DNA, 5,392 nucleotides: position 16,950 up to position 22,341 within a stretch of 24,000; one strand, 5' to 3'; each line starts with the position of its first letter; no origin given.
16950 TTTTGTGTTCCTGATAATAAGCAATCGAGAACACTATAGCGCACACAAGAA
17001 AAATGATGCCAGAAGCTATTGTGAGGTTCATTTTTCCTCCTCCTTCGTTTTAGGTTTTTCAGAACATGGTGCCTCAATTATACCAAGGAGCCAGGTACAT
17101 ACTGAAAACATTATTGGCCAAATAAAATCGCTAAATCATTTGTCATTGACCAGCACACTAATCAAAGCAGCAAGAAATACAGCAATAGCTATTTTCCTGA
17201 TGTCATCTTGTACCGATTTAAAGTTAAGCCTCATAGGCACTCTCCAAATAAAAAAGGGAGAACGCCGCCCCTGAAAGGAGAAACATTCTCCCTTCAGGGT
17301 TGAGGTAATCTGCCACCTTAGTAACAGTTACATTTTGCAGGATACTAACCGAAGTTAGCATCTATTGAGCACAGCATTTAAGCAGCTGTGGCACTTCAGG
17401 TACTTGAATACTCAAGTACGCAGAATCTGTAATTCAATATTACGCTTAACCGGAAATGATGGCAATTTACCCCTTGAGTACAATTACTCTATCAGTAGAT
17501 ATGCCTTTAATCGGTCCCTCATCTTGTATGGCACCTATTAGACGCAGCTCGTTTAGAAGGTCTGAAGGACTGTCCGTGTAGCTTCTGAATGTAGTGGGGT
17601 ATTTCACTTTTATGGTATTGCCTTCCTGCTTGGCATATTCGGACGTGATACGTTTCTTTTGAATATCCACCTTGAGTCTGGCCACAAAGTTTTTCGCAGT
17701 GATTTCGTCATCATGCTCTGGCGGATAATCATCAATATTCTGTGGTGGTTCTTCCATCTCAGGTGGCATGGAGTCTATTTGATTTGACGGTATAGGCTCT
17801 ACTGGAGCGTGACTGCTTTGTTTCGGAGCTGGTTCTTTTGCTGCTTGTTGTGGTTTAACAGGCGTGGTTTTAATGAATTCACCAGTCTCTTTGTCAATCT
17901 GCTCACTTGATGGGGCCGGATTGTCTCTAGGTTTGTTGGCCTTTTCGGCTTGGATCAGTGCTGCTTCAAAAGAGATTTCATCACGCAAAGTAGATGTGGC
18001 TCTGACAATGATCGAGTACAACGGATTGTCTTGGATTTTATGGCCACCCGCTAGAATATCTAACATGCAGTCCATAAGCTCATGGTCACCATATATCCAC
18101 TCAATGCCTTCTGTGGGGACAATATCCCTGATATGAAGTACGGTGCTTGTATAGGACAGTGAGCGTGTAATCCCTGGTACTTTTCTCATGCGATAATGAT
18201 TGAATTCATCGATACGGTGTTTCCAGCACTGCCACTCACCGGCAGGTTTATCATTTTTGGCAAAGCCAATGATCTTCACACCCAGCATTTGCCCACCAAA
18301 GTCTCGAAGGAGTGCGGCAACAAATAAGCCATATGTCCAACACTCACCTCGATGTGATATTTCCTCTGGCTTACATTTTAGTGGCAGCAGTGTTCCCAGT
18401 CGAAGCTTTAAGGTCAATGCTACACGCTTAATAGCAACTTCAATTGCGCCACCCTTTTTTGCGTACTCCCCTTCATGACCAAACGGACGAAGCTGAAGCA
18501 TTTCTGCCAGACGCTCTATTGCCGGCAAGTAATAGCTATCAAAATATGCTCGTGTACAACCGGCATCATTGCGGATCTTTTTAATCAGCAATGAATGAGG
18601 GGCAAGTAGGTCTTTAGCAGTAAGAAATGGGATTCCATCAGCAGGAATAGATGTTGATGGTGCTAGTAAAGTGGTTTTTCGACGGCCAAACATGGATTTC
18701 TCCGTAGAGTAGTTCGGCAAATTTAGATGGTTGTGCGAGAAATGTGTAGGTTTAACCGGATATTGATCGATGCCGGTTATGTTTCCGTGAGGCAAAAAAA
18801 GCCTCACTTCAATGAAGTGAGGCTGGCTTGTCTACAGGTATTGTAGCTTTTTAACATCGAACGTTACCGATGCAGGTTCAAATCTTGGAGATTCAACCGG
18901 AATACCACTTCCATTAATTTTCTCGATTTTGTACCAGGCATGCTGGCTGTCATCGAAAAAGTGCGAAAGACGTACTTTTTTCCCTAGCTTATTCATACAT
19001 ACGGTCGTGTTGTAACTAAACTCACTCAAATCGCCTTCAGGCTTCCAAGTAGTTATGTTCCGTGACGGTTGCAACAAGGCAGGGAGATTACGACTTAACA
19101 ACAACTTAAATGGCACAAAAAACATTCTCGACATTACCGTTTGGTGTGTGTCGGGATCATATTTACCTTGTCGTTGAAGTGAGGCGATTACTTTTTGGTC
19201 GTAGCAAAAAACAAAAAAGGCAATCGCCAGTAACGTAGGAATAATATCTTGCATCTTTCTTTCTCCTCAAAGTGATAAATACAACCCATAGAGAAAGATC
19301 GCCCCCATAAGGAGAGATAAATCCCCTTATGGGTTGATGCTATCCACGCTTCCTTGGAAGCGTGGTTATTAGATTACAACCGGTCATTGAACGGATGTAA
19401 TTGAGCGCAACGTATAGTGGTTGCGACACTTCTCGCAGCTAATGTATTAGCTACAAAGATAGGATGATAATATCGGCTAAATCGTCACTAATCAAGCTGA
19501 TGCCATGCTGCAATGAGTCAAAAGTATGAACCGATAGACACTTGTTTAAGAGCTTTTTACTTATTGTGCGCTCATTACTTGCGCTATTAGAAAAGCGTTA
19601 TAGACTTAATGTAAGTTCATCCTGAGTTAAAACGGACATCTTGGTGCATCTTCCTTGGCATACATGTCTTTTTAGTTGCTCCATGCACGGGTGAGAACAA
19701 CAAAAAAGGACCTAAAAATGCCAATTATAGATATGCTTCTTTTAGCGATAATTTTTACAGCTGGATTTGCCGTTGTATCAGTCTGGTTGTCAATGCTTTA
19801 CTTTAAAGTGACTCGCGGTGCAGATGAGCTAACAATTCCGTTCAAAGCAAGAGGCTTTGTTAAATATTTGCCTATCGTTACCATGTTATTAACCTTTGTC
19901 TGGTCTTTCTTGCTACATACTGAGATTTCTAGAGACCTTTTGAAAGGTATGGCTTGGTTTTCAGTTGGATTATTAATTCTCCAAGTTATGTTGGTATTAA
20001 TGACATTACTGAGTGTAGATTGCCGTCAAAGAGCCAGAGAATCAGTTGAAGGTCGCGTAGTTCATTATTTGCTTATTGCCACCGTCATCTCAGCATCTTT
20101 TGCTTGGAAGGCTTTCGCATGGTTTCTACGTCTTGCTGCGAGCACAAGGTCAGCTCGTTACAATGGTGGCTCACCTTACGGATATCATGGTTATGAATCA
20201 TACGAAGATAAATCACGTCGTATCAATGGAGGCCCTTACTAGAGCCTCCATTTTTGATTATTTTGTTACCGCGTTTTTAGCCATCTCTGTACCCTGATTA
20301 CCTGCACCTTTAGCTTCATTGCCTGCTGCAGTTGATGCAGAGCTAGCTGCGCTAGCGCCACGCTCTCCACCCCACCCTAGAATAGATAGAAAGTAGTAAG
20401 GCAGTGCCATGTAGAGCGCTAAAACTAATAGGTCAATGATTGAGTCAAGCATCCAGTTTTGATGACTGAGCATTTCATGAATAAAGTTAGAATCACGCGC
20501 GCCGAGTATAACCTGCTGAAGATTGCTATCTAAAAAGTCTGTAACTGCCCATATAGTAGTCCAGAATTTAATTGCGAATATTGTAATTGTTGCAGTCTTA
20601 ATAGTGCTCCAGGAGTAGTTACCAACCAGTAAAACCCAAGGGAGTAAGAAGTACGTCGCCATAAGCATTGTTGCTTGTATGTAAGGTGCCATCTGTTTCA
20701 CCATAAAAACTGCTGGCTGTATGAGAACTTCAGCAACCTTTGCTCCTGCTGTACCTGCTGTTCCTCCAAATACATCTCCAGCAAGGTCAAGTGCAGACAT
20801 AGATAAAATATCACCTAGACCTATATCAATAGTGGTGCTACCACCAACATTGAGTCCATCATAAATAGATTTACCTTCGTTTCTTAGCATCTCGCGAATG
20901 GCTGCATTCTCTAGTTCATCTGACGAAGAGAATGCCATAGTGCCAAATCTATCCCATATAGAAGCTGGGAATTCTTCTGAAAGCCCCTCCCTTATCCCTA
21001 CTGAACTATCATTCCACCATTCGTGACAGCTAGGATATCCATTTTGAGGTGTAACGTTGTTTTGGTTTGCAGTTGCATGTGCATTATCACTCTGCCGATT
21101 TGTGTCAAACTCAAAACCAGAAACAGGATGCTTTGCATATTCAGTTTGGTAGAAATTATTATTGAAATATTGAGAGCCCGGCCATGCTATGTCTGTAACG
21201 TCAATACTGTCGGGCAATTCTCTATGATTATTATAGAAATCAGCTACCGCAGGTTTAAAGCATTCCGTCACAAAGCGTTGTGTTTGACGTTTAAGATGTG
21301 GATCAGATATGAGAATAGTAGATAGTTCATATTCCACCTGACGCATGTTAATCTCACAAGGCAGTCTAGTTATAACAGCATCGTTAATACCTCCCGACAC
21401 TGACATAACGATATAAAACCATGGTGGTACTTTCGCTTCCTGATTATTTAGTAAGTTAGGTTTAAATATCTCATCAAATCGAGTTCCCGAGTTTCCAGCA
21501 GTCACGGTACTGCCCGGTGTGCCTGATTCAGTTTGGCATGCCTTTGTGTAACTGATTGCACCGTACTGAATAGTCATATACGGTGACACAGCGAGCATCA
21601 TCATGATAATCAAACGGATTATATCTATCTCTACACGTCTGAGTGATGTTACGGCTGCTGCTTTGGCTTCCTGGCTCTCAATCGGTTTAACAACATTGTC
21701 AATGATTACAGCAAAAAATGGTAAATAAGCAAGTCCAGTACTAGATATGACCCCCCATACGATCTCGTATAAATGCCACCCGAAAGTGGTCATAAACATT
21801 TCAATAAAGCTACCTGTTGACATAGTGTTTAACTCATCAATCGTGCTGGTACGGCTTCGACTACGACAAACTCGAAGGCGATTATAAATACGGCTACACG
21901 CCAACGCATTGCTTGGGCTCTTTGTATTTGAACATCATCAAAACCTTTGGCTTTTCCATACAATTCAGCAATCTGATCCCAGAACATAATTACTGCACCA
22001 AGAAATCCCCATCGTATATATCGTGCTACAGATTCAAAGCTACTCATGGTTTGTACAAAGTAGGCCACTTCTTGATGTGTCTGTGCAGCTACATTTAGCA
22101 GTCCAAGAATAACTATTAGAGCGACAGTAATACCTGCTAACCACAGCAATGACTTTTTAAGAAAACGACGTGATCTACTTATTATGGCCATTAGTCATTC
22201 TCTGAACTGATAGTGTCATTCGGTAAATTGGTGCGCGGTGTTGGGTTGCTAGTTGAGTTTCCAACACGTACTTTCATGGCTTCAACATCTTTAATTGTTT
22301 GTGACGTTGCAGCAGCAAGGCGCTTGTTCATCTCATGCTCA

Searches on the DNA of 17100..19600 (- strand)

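Call 11: search_dna_similar(query=window:19250-19475:-, collection=plasmids, mode=distant, max_evalue=10, max_rows=60)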
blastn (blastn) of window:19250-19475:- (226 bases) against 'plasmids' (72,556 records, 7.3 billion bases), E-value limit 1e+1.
Records with a match: 4; places in all: 4; records where one place covers at least 80% of the query: 2.
Best place of each record, by identity: >=99% 1; 80-90% 1; 60-80% 2.
By first word of the organism name: Methylophaga 2; Pseudomonas 1; Rhizobium 1.
By predicted mobility (MOB-suite, as given by PLSDB): non-mobilizable 3; conjugative 1.
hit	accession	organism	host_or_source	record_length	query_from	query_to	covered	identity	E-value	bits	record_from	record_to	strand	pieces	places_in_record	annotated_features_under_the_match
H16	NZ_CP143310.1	Methylophaga thalassica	cell culture,A deep sea sediment sample ...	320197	1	226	100%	76.7%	5e-34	151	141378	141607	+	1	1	hypothetical protein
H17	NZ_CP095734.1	Methylophaga pinxianii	pure culture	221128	1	217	96%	75.2%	1e-22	113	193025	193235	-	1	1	none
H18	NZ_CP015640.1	Pseudomonas lurida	Miscanthus x giganteus,Interior of ...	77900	97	129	15%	84.8%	8e+0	38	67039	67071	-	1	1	type II secretion system F family protein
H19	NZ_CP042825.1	Rhizobium sp. WL3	Wheat,phyllosphere swab,leaves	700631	125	145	9%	100.0%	2e+0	39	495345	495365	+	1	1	iron ABC transporter permease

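Call 21: get_annotated_region(hit=H16, flank=20000)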
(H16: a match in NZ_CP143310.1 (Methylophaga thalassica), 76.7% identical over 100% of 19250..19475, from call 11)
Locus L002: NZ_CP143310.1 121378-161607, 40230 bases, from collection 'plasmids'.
description: Methylophaga thalassica strain IOM01 plasmid unnamed, complete sequence
organism: Methylophaga thalassica (NCBI taxid 40223)
taxonomy: Bacteria; Pseudomonadota; Gammaproteobacteria; Thiotrichales; Piscirickettsiaceae; Methylophaga; Methylophaga thalassica
host: -; source: cell culture,A deep sea sediment sample from the Central Indian Ridge; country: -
typing (MOB-suite, as given by PLSDB): non-mobilizable
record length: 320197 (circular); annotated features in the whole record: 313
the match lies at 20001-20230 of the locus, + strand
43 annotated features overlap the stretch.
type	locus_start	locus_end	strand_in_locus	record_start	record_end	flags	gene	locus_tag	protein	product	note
CDS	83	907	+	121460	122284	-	-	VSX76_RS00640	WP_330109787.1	STY4526/YPO1902 family pathogenicity island replication protein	-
CDS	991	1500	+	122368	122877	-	-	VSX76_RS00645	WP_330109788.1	hypothetical protein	-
CDS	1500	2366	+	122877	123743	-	-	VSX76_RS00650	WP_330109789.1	hypothetical protein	-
CDS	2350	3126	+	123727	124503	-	-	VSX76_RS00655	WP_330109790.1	TIGR03759 family integrating conjugative element protein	GO:0008150 - biological_process [Evidence IEA]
CDS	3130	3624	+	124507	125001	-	-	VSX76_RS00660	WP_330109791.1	hypothetical protein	-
CDS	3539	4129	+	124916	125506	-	-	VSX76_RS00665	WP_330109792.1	transglycosylase SLT domain-containing protein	-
CDS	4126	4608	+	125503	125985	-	-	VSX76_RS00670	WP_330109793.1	integrating conjugative element protein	-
CDS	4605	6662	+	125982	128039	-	traD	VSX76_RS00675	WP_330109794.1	type IV conjugative transfer system coupling protein TraD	-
CDS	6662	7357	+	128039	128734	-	-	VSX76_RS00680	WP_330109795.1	TIGR03747 family integrating conjugative element membrane protein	GO:0008150 - biological_process [Evidence IEA]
CDS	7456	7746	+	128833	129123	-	-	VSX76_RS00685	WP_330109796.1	RAQPRD family integrative conjugative element protein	-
CDS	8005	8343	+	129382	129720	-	-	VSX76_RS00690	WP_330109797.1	TIGR03745 family integrating conjugative element membrane protein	GO:0008150 - biological_process [Evidence IEA]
CDS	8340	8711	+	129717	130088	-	-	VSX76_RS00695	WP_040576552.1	TIGR03750 family conjugal transfer protein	-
CDS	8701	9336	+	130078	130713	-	-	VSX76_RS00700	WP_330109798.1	PFL_4703 family integrating conjugative element protein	GO:0008150 - biological_process [Evidence IEA]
CDS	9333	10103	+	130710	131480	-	-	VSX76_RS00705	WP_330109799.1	TIGR03749 family integrating conjugative element protein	GO:0008150 - biological_process [Evidence IEA]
CDS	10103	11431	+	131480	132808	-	-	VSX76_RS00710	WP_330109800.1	TIGR03752 family integrating conjugative element protein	GO:0008150 - biological_process [Evidence IEA]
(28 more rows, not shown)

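Call 23: get_annotated_region(hit=H17, flank=20000)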
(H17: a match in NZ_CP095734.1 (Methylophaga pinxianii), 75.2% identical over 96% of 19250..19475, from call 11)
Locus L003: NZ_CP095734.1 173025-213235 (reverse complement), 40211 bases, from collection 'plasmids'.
description: Methylophaga pinxianii strain TMB1265 plasmid pWTT2411, complete sequence
organism: Methylophaga pinxianii (NCBI taxid 2881052)
taxonomy: Bacteria; Pseudomonadota; Gammaproteobacteria; Thiotrichales; Piscirickettsiaceae; Methylophaga; Methylophaga pinxianii
host: -; source: pure culture; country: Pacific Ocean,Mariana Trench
typing (MOB-suite, as given by PLSDB): non-mobilizable
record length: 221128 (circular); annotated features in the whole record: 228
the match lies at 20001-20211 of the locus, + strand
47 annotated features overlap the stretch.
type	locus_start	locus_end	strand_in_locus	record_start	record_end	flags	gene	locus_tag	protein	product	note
CDS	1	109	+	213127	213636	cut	-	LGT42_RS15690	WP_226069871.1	hypothetical protein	-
CDS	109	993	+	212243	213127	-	-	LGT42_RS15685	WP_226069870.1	hypothetical protein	-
CDS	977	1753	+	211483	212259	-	-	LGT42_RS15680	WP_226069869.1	TIGR03759 family integrating conjugative element protein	GO:0008150 - biological_process [Evidence IEA]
CDS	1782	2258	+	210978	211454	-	-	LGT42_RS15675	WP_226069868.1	hypothetical protein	-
CDS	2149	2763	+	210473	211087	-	-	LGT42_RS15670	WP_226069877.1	transglycosylase SLT domain-containing protein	-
CDS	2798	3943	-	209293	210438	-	-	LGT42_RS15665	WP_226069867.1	transposase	-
CDS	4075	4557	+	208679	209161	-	-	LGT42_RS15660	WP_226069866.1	integrating conjugative element protein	-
CDS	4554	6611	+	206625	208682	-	traD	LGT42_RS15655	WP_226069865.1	type IV conjugative transfer system coupling protein TraD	-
CDS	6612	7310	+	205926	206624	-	-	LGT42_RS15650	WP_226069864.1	TIGR03747 family integrating conjugative element membrane protein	GO:0008150 - biological_process [Evidence IEA]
CDS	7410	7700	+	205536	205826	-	-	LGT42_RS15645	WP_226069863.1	RAQPRD family integrative conjugative element protein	-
CDS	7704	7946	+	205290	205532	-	-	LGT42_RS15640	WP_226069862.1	TIGR03758 family integrating conjugative element protein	GO:0008150 - biological_process [Evidence IEA]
CDS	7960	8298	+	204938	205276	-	-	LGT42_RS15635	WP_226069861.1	TIGR03745 family integrating conjugative element membrane protein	GO:0008150 - biological_process [Evidence IEA]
CDS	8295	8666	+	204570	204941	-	-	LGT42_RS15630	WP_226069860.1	TIGR03750 family conjugal transfer protein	-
CDS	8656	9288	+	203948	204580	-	-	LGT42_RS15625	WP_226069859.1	PFL_4703 family integrating conjugative element protein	GO:0008150 - biological_process [Evidence IEA]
CDS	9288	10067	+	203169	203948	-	-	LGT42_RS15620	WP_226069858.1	TIGR03749 family integrating conjugative element protein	GO:0008150 - biological_process [Evidence IEA]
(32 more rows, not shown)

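Call 83: search_rna_families(source=window, start=17100, end=19600, threshold=evalue, max_evalue=1)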
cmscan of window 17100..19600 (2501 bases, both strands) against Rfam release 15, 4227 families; matches with E-value up to 1: 1.
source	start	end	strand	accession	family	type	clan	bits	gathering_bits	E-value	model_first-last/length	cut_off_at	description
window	17455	17505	+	RF02475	GlsR6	Gene; snRNA; snoRNA; CD-box;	-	16.8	75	0.93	1-59/59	no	Small nucleolar RNA GlsR6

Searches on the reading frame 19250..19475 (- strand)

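Call 80: search_protein_families(library=pfam, proteins=[L002:991-1500:+, L002:1500-2366:+, L002:3130-3624:+, L002:17276-17638:+, L002:19221-19685:-, L002:22649-22912:-, L002:24562-24759:+, L002:26619-26918:+, L003:34659-34976:+, L003:34976-35269:+], max_evalue=0.1)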
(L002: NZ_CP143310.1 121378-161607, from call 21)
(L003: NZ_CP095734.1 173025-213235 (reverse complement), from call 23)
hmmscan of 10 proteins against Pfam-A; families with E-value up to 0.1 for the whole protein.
L002:991-1500:+ (169 aa): 1 family
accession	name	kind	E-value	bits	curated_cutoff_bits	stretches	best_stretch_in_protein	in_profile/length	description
PF11066.14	DUF2867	-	0.042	14.6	27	1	144-161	122-139/142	Protein of unknown function (DUF2867)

L002:1500-2366:+ (288 aa): 2 families
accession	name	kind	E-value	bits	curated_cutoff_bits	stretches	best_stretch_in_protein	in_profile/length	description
PF02996.22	Prefoldin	-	0.058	13.8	23.2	0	163-214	5-52/120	Prefoldin subunit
PF15372.11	DUF4600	-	0.096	13.4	27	0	132-190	16-76/128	Domain of unknown function (DUF4600)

L002:3130-3624:+ (164 aa): 0 families

L002:17276-17638:+ (120 aa): 0 families

L002:19221-19685:- (154 aa): 0 families

L002:22649-22912:- (87 aa): 0 families

L002:24562-24759:+ (65 aa): 0 families

L002:26619-26918:+ (99 aa): 0 families

L003:34659-34976:+ (105 aa): 2 families
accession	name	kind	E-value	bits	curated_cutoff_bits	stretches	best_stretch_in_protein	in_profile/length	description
PF17782.7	DprA_WH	-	0.016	15.6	22.9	1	43-70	22-49/61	DprA winged helix domain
PF25212.1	HVO_A0114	-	0.075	13.3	27.6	0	50-77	40-67/84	HVO_A0114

L003:34976-35269:+ (97 aa): 0 families
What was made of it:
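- Tried and rejected: No Pfam signal (call 80).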

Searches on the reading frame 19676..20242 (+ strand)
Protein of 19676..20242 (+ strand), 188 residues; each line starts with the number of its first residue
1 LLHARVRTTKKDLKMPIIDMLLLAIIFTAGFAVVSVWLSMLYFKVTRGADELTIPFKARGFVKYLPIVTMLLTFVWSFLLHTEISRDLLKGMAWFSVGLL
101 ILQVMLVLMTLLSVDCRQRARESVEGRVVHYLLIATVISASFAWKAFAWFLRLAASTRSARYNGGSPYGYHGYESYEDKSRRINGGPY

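Call 13: search_protein_families(library=pfam, proteins=[window:19676-20242:+], max_evalue=0.01)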
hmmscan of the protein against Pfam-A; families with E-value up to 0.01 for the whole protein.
window:19676-20242:+ (188 aa): 0 families

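Call 40: search_protein_families(library=ncbifam, proteins=[window:19676-20242:+], max_evalue=1)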
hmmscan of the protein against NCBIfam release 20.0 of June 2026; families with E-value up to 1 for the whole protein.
window:19676-20242:+ (188 aa): 1 family
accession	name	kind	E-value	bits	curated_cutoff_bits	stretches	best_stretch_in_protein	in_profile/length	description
TIGR04477.1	sorted_by_XrtN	equivalog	0.46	8.5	250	1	67-145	5-82/822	XrtN system VIT domain-containing protein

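Call 41: search_protein_families(library=pfam, proteins=[window:19676-20242:+], max_evalue=10)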
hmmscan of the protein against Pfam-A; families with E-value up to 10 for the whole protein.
window:19676-20242:+ (188 aa): 4 families
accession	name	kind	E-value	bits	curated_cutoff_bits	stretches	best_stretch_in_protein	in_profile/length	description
PF19747.4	DUF6234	-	0.055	14.3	27.5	1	84-157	4-77/129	Family of unknown function (DUF6234)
PF00335.26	Tetraspanin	-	0.063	13.4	32.1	1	20-128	8-112/225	Tetraspanin family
PF05393.16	Hum_adeno_E3A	-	0.86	10.3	22.9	1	91-125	40-72/100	Human adenovirus early E3A glycoprotein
PF10754.15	DUF2569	-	2.6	8.9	26.5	0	16-75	48-82/143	Protein of unknown function (DUF2569)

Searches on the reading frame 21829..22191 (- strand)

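Call 14: search_protein_families(library=pfam, proteins=[window:21829-22191:-], max_evalue=0.01)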
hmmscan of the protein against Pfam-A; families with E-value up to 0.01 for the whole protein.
window:21829-22191:- (120 aa): 0 families

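Call 40: search_protein_families(library=ncbifam, proteins=[window:21829-22191:-], max_evalue=1)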
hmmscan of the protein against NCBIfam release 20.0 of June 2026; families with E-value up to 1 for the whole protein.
window:21829-22191:- (120 aa): 1 family
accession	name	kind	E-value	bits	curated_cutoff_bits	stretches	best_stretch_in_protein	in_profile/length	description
NF045849.1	ICE_MMCAP2_0565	equivalog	0.22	11.2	40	1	8-36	49-77/80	Mbov_0395 family pilin-like conjugal transfer protein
